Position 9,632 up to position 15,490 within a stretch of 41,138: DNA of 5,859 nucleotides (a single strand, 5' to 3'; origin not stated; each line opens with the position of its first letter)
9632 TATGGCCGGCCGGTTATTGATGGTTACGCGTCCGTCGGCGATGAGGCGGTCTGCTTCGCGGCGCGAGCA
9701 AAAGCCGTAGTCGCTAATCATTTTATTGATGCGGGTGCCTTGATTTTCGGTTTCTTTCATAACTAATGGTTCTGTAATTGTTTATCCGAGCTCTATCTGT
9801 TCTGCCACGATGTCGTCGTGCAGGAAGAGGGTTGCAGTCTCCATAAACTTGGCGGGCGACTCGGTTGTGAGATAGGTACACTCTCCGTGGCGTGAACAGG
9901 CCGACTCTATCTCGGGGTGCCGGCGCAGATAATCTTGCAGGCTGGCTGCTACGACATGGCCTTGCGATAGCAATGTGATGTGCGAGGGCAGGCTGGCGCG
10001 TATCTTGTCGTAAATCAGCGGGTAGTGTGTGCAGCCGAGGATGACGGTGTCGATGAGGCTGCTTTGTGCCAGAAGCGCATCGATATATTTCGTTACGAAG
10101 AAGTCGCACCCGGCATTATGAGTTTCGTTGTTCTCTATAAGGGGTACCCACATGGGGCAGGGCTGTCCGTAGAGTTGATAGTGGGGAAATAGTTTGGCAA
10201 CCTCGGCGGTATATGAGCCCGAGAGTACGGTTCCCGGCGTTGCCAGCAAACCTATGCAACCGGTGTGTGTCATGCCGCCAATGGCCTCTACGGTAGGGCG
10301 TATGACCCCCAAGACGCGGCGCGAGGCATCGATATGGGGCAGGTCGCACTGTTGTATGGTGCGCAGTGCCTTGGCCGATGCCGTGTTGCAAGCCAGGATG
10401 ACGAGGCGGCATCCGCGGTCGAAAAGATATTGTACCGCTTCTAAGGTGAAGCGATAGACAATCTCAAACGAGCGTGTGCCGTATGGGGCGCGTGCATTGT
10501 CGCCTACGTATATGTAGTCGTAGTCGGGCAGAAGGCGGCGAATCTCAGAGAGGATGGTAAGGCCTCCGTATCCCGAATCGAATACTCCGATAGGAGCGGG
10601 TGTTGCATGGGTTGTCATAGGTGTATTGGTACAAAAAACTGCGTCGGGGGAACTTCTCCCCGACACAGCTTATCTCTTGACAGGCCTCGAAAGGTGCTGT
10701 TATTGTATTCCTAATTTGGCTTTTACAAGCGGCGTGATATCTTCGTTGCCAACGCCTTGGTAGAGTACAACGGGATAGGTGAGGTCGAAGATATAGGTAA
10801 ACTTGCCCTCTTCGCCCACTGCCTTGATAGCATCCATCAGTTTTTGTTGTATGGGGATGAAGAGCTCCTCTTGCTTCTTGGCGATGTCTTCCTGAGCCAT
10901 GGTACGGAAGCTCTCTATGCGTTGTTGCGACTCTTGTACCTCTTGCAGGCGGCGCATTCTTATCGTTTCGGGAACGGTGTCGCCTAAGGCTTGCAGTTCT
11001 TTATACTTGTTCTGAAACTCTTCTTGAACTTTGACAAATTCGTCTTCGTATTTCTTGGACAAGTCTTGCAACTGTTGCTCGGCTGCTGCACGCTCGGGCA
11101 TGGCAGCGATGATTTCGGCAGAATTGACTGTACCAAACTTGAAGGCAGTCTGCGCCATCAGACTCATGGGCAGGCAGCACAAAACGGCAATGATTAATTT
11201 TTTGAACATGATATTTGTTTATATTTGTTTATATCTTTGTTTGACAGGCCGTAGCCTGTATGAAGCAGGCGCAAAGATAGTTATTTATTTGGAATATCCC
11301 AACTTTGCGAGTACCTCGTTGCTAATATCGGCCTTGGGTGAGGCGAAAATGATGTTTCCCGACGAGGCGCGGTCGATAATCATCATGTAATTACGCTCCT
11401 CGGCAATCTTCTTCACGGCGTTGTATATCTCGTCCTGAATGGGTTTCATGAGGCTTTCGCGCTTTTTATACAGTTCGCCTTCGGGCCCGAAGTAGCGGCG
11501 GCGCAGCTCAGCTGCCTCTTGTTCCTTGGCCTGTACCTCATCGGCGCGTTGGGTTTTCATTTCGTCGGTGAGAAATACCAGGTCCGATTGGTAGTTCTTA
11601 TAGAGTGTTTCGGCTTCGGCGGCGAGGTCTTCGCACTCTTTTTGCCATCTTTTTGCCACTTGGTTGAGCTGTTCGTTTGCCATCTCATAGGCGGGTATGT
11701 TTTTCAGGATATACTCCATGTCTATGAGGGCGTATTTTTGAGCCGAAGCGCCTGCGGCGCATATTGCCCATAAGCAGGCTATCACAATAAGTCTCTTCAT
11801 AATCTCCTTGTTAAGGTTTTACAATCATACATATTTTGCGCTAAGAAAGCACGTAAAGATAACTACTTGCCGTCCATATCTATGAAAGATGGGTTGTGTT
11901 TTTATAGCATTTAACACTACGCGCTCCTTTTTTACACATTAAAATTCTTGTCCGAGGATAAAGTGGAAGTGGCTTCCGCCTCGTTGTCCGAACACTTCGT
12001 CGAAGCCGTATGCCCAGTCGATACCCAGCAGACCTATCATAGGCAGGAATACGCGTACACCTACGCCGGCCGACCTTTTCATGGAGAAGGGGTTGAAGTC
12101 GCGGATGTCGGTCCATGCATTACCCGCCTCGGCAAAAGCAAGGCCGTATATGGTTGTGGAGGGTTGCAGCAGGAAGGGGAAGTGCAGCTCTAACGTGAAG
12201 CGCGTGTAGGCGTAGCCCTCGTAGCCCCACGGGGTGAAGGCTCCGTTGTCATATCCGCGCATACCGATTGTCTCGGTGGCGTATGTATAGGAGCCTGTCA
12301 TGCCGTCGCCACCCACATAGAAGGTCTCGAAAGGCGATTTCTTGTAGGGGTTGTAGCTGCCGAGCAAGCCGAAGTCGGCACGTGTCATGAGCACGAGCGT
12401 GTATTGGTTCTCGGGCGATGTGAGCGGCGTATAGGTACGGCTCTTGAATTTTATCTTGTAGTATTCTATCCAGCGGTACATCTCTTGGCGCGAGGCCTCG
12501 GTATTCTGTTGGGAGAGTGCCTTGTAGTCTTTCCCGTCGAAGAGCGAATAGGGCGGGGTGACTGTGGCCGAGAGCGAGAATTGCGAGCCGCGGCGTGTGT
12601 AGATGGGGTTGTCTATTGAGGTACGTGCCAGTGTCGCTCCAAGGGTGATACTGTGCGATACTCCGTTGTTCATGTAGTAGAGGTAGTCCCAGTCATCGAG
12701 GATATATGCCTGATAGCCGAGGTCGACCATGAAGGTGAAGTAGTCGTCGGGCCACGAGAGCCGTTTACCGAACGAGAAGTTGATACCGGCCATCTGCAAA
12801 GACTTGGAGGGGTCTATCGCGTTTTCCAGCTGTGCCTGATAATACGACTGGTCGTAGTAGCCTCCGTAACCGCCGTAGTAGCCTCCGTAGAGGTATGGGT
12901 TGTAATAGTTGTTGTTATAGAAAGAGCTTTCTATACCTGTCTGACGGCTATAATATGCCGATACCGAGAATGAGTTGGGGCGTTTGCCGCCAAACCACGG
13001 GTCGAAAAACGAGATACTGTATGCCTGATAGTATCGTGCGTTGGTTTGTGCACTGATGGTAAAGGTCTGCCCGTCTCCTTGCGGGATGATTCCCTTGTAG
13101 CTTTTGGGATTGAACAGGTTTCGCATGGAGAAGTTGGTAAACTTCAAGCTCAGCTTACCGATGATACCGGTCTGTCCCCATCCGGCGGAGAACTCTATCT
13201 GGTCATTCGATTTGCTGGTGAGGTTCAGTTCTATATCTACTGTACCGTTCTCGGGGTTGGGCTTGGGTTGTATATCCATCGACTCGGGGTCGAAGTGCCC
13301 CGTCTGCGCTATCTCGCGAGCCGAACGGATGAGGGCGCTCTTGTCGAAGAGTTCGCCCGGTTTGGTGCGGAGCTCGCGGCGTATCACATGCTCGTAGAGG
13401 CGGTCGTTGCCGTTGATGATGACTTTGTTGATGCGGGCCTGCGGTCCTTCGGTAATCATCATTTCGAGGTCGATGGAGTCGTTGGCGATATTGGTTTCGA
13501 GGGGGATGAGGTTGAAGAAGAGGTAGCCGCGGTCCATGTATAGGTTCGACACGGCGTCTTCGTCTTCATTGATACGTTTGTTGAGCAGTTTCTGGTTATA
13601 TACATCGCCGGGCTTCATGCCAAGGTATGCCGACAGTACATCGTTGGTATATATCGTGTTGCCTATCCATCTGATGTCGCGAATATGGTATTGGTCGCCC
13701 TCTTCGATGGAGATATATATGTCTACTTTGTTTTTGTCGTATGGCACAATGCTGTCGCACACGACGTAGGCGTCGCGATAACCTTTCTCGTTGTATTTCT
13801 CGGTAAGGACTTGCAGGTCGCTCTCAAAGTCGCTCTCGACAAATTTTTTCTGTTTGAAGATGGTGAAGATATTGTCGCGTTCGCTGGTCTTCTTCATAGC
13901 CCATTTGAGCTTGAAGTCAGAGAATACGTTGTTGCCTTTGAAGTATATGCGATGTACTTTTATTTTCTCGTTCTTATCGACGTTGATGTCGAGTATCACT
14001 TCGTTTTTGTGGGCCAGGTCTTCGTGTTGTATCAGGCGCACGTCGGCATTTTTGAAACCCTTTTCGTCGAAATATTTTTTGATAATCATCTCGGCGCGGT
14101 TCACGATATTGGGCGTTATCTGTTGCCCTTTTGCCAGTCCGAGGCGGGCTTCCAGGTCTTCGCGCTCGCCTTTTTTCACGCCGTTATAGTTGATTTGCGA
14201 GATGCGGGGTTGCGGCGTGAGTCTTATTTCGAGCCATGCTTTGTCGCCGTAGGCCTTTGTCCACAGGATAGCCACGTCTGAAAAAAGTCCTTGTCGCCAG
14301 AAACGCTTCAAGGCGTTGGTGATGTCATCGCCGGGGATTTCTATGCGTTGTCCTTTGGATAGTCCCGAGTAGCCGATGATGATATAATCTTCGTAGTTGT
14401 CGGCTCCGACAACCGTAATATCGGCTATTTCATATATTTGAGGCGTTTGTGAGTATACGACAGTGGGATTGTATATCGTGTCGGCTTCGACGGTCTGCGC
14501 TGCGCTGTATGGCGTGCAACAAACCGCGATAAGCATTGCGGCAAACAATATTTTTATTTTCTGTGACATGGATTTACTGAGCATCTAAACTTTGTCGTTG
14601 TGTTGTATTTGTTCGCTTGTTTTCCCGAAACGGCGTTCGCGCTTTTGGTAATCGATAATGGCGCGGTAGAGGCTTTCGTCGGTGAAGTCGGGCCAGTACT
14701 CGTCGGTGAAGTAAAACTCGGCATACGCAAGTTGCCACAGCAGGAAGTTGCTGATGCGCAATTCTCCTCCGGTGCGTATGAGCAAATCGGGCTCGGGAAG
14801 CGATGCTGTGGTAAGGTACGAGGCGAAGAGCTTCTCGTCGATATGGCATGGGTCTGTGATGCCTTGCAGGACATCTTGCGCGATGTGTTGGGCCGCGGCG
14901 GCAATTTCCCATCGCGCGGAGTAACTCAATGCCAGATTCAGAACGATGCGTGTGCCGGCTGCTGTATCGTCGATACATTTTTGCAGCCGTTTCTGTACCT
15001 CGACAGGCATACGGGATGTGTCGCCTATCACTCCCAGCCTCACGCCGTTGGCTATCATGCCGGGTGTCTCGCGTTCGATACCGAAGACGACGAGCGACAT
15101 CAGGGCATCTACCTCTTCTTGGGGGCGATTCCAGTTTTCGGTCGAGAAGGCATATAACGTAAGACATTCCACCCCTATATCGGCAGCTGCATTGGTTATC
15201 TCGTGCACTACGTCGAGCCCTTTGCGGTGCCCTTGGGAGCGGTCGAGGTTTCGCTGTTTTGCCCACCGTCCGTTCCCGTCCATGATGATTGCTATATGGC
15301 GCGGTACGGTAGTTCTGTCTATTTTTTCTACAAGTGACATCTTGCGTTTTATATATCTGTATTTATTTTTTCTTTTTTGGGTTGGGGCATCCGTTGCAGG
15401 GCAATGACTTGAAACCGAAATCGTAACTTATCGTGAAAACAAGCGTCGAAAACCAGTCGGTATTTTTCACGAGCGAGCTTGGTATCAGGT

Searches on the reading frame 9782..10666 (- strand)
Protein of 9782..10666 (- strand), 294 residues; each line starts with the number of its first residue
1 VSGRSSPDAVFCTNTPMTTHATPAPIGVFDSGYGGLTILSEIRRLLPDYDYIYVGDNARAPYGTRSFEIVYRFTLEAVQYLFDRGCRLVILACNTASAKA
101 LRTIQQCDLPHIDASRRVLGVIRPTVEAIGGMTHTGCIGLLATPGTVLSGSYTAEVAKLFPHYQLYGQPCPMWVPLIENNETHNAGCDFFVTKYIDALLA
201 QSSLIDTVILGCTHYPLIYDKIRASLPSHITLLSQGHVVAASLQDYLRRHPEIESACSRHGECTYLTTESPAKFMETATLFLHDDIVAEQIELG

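Call 27: search_protein_families(library=pfam, proteins=[window:9782-10666:-], max_evalue=0.0001)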
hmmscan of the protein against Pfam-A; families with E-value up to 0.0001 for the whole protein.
window:9782-10666:- (294 aa): 1 family
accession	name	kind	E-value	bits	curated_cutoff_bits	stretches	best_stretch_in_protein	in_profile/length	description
PF01177.27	Asp_Glu_race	-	9.7e-14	52.1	31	1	41-229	19-197/211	Asp/Glu/Hydantoin racemase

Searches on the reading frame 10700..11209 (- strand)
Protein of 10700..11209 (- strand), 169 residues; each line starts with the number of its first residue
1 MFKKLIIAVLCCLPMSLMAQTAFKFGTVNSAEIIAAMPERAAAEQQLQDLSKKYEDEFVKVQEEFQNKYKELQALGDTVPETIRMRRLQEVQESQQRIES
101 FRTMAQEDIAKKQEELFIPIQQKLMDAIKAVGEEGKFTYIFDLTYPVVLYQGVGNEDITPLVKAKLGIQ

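Call 27: search_protein_families(library=pfam, proteins=[window:10700-11209:-], max_evalue=0.0001)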
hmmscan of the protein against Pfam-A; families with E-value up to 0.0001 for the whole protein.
window:10700-11209:- (169 aa): 1 family
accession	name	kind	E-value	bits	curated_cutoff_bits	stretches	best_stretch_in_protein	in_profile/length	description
PF03938.19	OmpH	-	5.6e-33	114.6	32.4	1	24-166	1-141/141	Outer membrane protein (OmpH-like)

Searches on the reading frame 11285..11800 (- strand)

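Call 27: search_protein_families(library=pfam, proteins=[window:11285-11800:-], max_evalue=0.0001)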
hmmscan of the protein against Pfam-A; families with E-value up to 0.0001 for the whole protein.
window:11285-11800:- (171 aa): 1 family
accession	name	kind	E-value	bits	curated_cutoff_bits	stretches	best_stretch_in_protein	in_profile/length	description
PF03938.19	OmpH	-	1.2e-37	129.7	32.4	1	22-167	1-141/141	Outer membrane protein (OmpH-like)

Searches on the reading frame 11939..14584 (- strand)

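Call 27: search_protein_families(library=pfam, proteins=[window:11939-14584:-], max_evalue=0.0001)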
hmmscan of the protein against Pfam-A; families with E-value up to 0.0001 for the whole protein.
window:11939-14584:- (881 aa): 2 families
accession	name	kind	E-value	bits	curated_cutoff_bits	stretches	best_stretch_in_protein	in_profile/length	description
PF07244.20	POTRA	-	4e-51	172.1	21.3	4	384-456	2-77/79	Surface antigen variable number repeat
PF08479.16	POTRA_2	-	1.2e-05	25.4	24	0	300-361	2-59/76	POTRA domain, ShlB-type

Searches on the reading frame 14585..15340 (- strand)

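Call 27: search_protein_families(library=pfam, proteins=[window:14585-15340:-], max_evalue=0.0001)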
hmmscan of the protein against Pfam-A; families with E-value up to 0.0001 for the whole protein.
window:14585-15340:- (251 aa): 1 family
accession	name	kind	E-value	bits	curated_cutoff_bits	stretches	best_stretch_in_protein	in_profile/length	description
PF01255.24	Prenyltransf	-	3.4e-84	282.2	27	1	19-239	1-219/219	Putative undecaprenyl diphosphate synthase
